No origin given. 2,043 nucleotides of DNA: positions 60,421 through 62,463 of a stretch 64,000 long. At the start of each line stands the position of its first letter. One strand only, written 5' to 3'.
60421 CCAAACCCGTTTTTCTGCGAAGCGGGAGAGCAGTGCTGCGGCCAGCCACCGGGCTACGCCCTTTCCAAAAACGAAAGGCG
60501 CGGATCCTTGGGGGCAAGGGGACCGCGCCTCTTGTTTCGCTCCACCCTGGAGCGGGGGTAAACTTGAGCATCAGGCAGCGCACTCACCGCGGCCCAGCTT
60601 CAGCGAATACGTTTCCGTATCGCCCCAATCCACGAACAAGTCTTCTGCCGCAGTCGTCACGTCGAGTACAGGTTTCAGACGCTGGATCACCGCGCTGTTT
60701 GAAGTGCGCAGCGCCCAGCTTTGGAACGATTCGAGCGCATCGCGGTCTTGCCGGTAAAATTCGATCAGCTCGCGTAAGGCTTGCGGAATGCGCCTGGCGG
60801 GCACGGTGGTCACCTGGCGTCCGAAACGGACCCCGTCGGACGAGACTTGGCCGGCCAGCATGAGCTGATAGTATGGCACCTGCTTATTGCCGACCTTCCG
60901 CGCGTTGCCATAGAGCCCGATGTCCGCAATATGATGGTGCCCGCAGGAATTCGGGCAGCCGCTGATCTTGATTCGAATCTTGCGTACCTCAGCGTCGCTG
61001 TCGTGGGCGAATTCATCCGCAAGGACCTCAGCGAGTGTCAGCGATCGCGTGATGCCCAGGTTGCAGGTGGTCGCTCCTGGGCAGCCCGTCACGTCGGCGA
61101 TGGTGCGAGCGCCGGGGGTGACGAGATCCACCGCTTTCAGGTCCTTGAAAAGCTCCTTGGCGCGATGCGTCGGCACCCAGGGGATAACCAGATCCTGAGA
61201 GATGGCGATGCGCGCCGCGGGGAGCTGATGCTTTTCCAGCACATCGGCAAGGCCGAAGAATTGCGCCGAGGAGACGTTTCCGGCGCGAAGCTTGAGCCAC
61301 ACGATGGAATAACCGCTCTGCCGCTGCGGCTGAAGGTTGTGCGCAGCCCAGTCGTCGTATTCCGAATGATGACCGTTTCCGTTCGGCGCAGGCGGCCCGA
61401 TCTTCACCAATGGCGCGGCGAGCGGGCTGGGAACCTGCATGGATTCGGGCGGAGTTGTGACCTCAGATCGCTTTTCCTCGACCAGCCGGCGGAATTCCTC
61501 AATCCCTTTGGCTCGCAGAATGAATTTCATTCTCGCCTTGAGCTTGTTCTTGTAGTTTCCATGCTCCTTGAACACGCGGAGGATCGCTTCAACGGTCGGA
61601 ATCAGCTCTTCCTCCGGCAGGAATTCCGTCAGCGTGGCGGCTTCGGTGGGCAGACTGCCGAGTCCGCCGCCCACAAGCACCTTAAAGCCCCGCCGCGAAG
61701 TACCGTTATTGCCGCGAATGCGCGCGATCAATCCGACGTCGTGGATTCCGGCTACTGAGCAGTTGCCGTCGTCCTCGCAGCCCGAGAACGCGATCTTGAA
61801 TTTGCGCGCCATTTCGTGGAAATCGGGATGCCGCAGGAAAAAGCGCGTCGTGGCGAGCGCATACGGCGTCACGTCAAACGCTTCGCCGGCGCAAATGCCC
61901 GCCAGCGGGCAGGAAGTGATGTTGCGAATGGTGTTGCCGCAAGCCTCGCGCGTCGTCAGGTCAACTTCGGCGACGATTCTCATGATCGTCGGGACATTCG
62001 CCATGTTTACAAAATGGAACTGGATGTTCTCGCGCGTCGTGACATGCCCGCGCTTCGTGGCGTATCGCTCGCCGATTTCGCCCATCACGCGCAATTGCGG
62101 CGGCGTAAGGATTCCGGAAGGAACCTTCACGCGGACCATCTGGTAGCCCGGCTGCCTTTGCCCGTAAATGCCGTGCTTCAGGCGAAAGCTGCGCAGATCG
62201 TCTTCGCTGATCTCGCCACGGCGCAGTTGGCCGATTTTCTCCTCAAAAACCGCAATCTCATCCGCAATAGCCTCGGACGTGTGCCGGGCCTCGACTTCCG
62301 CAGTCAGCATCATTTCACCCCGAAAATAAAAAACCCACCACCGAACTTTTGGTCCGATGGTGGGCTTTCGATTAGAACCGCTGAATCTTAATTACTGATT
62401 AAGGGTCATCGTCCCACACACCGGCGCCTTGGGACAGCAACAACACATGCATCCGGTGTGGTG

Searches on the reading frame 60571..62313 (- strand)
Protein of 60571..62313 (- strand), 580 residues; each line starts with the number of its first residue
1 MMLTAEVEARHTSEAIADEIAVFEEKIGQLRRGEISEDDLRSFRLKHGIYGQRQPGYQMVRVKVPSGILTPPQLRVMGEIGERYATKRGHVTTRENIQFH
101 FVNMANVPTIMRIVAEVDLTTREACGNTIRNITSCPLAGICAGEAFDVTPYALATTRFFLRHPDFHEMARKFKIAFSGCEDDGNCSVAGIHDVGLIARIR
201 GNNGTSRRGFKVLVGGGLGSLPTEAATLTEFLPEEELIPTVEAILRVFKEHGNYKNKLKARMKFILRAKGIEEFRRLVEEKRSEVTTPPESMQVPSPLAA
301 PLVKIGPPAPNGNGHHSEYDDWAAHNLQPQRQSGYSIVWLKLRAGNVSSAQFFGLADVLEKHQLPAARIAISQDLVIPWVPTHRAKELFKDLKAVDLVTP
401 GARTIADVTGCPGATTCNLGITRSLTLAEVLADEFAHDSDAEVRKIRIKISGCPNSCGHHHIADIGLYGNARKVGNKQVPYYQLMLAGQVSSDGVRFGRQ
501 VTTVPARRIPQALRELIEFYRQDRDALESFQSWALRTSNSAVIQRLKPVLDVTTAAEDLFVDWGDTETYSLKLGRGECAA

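Call 6: search_protein_families(library=pfam, proteins=[window:60571-62313:-])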
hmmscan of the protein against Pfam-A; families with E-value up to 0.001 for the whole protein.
window:60571-62313:- (580 aa): 2 families
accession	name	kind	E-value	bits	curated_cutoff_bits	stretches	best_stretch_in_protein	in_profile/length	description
PF01077.27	NIR_SIR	-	1.1e-58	197.6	27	2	125-281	1-153/158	Nitrite and sulphite reductase 4Fe-4S domain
PF03460.22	NIR_SIR_ferr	-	9.6e-32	109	24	2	50-116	1-68/69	Nitrite/Sulfite reductase ferredoxin-like half domain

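Call 8: find_related_loci(query=window:60571-62313:-, collection=genome_contigs, flank=3000)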
Query window:60571-62313:- (580 aa) in genome_contigs; peptide patterns used: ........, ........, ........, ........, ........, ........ (x = any residue, [..] = any of these).
60 stretches matched a pattern; 34 encode a relative of the query (tblastn E <= 1e-3); 34 distinct loci.
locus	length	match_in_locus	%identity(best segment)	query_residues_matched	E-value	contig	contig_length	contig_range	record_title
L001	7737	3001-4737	75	2-580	0e+0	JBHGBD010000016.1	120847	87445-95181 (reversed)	MAG: Terriglobia bacterium isolate SBS.BIN.50 SBSBIN50_contig_16, whole genome shotgun sequence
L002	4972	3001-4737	71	2-580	0e+0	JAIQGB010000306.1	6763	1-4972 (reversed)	MAG: Terriglobia bacterium isolate SRVP_28 SRVP18_hole-7m-from-trench_1_20cm_scaffold_9712, whole genome shotgun sequenc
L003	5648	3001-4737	71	2-580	0e+0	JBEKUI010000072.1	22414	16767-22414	MAG: Terriglobia bacterium isolate SPRUCE 578 SPRUCE_578_72, whole genome shotgun sequence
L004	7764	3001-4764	71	2-579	0e+0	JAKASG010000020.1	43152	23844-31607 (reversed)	MAG: Acidobacteria bacterium isolate YP1.bin34 NODE_749_length_43152_cov_7.684253, whole genome shotgun sequence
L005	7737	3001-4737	65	5-580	0e+0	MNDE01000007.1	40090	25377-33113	MAG: Acidobacteria bacterium 13_2_20CM_57_17 13_2_20cm_scaffold_150, whole genome shotgun sequence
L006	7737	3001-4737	66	6-580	0e+0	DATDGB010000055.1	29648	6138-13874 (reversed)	MAG TPA_asm: Candidatus Acidoferrum sp. isolate SMAG_U241 k141_150982, whole genome shotgun sequence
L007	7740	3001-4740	66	5-580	0e+0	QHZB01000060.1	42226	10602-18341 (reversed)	MAG: Acidobacteria bacterium isolate gp2 AA102 14_0903_13_20cm_scaffold_1074_curated, whole genome shotgun sequence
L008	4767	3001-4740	65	5-580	0e+0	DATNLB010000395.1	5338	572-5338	MAG TPA_asm: Candidatus Acidiferrales bacterium isolate SMAG_U11440 k141_283804, whole genome shotgun sequence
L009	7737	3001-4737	66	6-580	0e+0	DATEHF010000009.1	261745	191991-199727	MAG TPA_asm: Candidatus Acidoferrum sp. isolate SMAG_U8804 k141_1598533, whole genome shotgun sequence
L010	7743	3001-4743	64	5-580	0e+0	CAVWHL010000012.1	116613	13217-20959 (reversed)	MAG: uncultured Acidobacteriota bacterium isolate MFD01299.bin.3.148 genome assembly, contig: contig_17657, whole genome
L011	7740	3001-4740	64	5-580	0e+0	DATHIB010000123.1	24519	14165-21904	MAG TPA_asm: Candidatus Limnocylindria bacterium isolate SMAG_U12515 k141_448630, whole genome shotgun sequence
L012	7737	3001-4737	64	6-580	0e+0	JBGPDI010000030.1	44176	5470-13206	MAG: Candidatus Acidiferrum sp. isolate OBJ_0618_050_28 k141_4702341_length_44176_cov_27.0000, whole genome shotgun sequ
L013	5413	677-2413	65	6-580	0e+0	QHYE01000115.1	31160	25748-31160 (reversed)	MAG: Acidobacteria bacterium isolate gp2 AA96 14_0903_13_30cm_scaffold_6748416_curated, whole genome shotgun sequence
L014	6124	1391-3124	65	3-580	0e+0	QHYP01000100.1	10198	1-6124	MAG: Acidobacteria bacterium isolate gp2 AA85 14_1009_12_40cm_scaffold_17772_curated, whole genome shotgun sequence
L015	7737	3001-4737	64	6-580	0e+0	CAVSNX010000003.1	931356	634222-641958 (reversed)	MAG: uncultured Acidobacteriota bacterium isolate MFD03346.bin.1.51 genome assembly, contig: contig_12025, whole genome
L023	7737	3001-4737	66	5-580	0e+0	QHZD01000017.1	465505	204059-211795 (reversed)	MAG: Acidobacteria bacterium isolate gp2 AA100 14_1009_05_40cm_scaffold_0_curated, whole genome shotgun sequence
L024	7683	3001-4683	38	19-579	1e-127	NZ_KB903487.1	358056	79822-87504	Flexithrix dorotheae DSM 6795 A3EMDRAFT_scaffold_6.7, whole genome shotgun sequence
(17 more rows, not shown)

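Call 31: find_related_loci(query=window:60571-62313:-, collection=metagenome_contigs, flank=1200)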
Query window:60571-62313:- (580 aa) in metagenome_contigs; peptide patterns used: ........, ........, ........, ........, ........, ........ (x = any residue, [..] = any of these).
316 stretches matched a pattern; 274 encode a relative of the query (tblastn E <= 1e-3); the best 80 are kept; 80 distinct loci.
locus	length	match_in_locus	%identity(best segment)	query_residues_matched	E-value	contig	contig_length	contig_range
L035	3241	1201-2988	71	1-580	0e+0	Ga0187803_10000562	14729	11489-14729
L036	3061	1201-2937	73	2-580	0e+0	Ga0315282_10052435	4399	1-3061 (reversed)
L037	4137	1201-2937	72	2-580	0e+0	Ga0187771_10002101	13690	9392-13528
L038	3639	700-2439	73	2-580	0e+0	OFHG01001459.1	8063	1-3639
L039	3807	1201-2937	72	2-580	0e+0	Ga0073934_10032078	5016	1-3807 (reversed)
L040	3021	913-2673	72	2-580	0e+0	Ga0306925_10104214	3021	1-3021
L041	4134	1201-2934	71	2-579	0e+0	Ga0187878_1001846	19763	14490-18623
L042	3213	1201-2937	71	2-580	0e+0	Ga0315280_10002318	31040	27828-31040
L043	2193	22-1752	71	2-578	0e+0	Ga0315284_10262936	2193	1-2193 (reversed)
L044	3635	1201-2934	68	2-580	0e+0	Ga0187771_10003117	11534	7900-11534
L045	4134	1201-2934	67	7-580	0e+0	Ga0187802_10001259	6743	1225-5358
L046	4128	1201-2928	67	6-580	0e+0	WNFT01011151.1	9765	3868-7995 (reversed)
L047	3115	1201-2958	65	1-580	0e+0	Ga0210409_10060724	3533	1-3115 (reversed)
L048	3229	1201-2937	66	6-580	0e+0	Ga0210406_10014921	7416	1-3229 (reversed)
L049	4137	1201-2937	66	6-580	0e+0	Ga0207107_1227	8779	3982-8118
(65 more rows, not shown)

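Call 49: find_homologous_proteins(query=window:60571-62313:-, max_evalue=1e-30)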
Query window:60571-62313:- (580 aa): 7952 proteins with E <= 1e-30 among 8000 candidates; the best 120 are listed.
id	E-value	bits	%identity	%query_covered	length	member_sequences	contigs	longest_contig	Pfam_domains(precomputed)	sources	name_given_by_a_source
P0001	0.0e+0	1324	100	100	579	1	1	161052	PF01077.28,PF03460.23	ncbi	-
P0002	0.0e+0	1126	83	100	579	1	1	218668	PF01077.28,PF03460.23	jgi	jgi:sulfite reductase (ferredoxin)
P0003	0.0e+0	1023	76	100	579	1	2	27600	PF01077.28,PF03460.23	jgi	jgi:sulfite reductase beta subunit-like hemoprotein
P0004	0.0e+0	1023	75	100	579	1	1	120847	PF01077.28,PF03460.23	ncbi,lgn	ncbi:MAG: nitrite/sulfite reductase [Terriglobia bacterium]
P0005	0.0e+0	1010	74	100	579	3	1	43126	PF01077.28,PF03460.23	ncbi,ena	-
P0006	8.2e-298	1007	74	100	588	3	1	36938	PF01077.28,PF03460.23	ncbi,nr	ncbi:MAG: ferredoxin--nitrite reductase [Acidobacteria bacterium]|nr:MAG: ferredoxin--nitrite reduct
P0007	6.5e-297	1004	73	100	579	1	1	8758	PF01077.28,PF03460.23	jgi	jgi:sulfite reductase beta subunit-like hemoprotein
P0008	3.6e-294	995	72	100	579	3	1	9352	PF01077.28,PF03460.23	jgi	jgi:sulfite reductase beta subunit-like hemoprotein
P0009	2.4e-293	992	74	100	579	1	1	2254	PF01077.28,PF03460.23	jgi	jgi:sulfite reductase beta subunit-like hemoprotein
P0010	8.3e-293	990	73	100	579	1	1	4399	PF01077.28,PF03460.23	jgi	-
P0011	9.1e-293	990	72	100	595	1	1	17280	PF01077.28,PF03460.23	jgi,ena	-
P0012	1.2e-292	990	73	100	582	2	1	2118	PF01077.28,PF03460.23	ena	-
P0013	1.4e-292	989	73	100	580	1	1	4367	PF01077.28,PF03460.23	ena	-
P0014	1.6e-292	989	74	99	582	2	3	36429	PF01077.28,PF03460.23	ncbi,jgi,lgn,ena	jgi:sulfite reductase beta subunit-like hemoprotein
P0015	2.5e-292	989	73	100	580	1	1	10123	PF01077.28,PF03460.23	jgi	jgi:sulfite reductase beta subunit-like hemoprotein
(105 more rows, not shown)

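Call 50: find_encoding_contigs(protein=P0002, flank=2500, max_places=2)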
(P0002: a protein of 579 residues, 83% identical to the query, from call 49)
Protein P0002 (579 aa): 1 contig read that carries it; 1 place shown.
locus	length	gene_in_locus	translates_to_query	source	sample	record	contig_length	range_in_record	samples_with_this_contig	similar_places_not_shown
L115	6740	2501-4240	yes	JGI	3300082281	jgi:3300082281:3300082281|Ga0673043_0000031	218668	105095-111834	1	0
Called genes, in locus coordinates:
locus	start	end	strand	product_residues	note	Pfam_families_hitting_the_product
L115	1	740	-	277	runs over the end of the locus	PF07238:PilZ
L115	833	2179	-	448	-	PF00924:MS_channel_2nd, PF21082:MS_channel_3rd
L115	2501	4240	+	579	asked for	PF03460:NIR_SIR_ferr, PF01077:NIR_SIR, PF03460:NIR_SIR_ferr, PF01077:NIR_SIR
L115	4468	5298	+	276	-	PF01578:Cytochrom_C_asm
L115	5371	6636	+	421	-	PF05201:GlutR_N, PF13241:NAD_binding_7 (faint), PF01488:Shikimate_DH, PF03807:F420_oxidored (weak), PF00745:GlutR_dimer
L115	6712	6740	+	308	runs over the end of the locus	PF01379:Porphobil_deam, PF03900:Porphobil_deamC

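Call 51: find_encoding_contigs(protein=P0001, flank=1500, max_places=2)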
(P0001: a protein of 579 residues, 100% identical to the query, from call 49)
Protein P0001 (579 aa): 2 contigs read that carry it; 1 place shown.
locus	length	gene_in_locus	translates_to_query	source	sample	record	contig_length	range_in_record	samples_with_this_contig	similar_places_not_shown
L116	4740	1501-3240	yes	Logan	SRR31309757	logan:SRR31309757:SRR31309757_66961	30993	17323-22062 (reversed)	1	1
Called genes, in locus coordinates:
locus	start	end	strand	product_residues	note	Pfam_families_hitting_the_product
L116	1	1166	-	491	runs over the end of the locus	PF00924:MS_channel_2nd, PF21082:MS_channel_3rd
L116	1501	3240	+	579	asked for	PF03460:NIR_SIR_ferr, PF01077:NIR_SIR, PF03460:NIR_SIR_ferr, PF01077:NIR_SIR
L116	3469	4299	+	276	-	PF01578:Cytochrom_C_asm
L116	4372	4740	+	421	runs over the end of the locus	PF05201:GlutR_N, PF01488:Shikimate_DH, PF03807:F420_oxidored, PF13241:NAD_binding_7 (faint), PF00745:GlutR_dimer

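Call 62: search_protein_families(library=pfam, proteins=[L024:2956-5103:+, L024:5103-5864:+, L024:5833-6495:+, L024:6458-7171:+, L024:1215-1805:-, L023:4683-5513:+, L023:5693-6778:+, L023:522-1742:+, L023:1831-2658:+])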
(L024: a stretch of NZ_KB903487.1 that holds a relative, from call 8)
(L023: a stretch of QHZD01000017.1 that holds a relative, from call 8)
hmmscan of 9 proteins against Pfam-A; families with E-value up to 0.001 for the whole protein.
L024:2956-5103:+ (715 aa): 3 families
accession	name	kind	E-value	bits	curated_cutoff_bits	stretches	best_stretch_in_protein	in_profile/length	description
PF01077.27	NIR_SIR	-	1.8e-47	161.2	27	2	122-276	1-153/158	Nitrite and sulphite reductase 4Fe-4S domain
PF03460.22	NIR_SIR_ferr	-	2.7e-36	123.6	24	2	47-113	1-68/69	Nitrite/Sulfite reductase ferredoxin-like half domain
PF05168.19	HEPN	-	2.9e-05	24.7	22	1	587-651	5-67/117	HEPN domain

L024:5103-5864:+ (253 aa): 1 family
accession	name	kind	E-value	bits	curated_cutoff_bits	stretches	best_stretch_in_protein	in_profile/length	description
PF00590.25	TP_methylase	-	7.1e-47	160.5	27.8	1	4-213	1-211/212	Tetrapyrrole (Corrin/Porphyrin) Methylases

L024:5833-6495:+ (220 aa): 2 families
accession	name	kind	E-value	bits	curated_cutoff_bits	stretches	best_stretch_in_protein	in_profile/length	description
PF13241.12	NAD_binding_7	-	9.6e-28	97.2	22.1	1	28-140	1-104/104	Putative NAD(P)-binding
PF14824.11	Sirohm_synth_M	-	2.4e-09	37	25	1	145-169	2-26/28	Sirohaem biosynthesis protein central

L024:6458-7171:+ (237 aa): 1 family
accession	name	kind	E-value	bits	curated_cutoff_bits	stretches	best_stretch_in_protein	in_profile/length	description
PF01507.26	PAPS_reduct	-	4.7e-33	115.1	22.5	1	42-208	2-175/175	Phosphoadenosine phosphosulfate reductase domain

L024:1215-1805:- (196 aa): 1 family
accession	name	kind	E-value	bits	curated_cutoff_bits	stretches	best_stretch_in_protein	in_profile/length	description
PF13532.12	2OG-FeII_Oxy_2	-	6e-37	128.2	31.2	1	13-191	2-194/194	2OG-Fe(II) oxygenase superfamily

L023:4683-5513:+ (276 aa): 1 family
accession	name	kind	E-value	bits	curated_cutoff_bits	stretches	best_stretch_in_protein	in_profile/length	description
PF00590.25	TP_methylase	-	2.1e-49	168.8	27.8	1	22-229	1-209/212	Tetrapyrrole (Corrin/Porphyrin) Methylases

L023:5693-6778:+ (361 aa): 1 family
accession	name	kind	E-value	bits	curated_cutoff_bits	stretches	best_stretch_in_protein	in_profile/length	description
PF03601.19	Cons_hypoth698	-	3.2e-82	276.3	24.5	1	24-336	1-303/304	Conserved hypothetical protein 698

L023:522-1742:+ (406 aa): 1 family
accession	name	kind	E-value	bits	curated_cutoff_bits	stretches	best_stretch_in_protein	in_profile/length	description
PF01244.27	Peptidase_M19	-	3.7e-112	375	26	1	35-394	3-319/319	Membrane dipeptidase (Peptidase family M19)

L023:1831-2658:+ (275 aa): 1 family
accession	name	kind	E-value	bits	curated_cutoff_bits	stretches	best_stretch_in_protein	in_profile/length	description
PF00160.26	Pro_isomerase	-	1.3e-23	84.4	21.7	1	99-242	2-154/159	Cyclophilin type peptidyl-prolyl cis-trans isomerase/CLD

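Call 63: search_protein_families(library=ncbifam, proteins=[window:60571-62313:-], max_evalue=0.001)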
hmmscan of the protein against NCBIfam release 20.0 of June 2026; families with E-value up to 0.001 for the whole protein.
window:60571-62313:- (580 aa): 11 families
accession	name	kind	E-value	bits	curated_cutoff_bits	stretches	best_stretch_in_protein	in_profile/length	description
NF007125.0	PRK09566.1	equivalog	3.7e-70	236.8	594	2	25-284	32-292/513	ferredoxin--nitrite reductase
NF007126.0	PRK09567.1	equivalog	2.4e-68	230.7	523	1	54-542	114-583/595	NirA family protein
NF010029.0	PRK13504.1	equivalog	3.5e-48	164.3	457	3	353-539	381-563/575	NADPH-dependent assimilatory sulfite reductase hemoprotein subunit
TIGR02435.1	CobG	equivalog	7.8e-46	156.8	234.8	1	59-470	19-384/388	precorrin-3B synthase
TIGR02041.1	CysI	equivalog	1.6e-32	112.7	756.55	3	53-137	56-143/541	assimilatory sulfite reductase (NADPH) hemoprotein subunit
TIGR02042.1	sir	equivalog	7.2e-32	110.2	731.5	3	168-283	223-340/581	sulfite reductase, ferredoxin dependent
TIGR02374.1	nitri_red_nirB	equivalog_domain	2.8e-22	79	578.35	2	57-260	560-747/794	nitrite reductase large subunit NirB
TIGR02912.1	sulfite_red_C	equivalog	9e-17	61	324.1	1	53-197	16-160/314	sulfite reductase subunit C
TIGR02064.1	dsrA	equivalog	4.7e-10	38.9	392.85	1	354-470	101-222/402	dissimilatory-type sulfite reductase subunit alpha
TIGR02066.1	dsrB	equivalog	5.1e-10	38.9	341.5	1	354-473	48-171/341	dissimilatory-type sulfite reductase subunit beta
NF011565.0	PRK14989.1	subfamily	7.2e-10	37.5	883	1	59-246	566-738/847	nitrite reductase large subunit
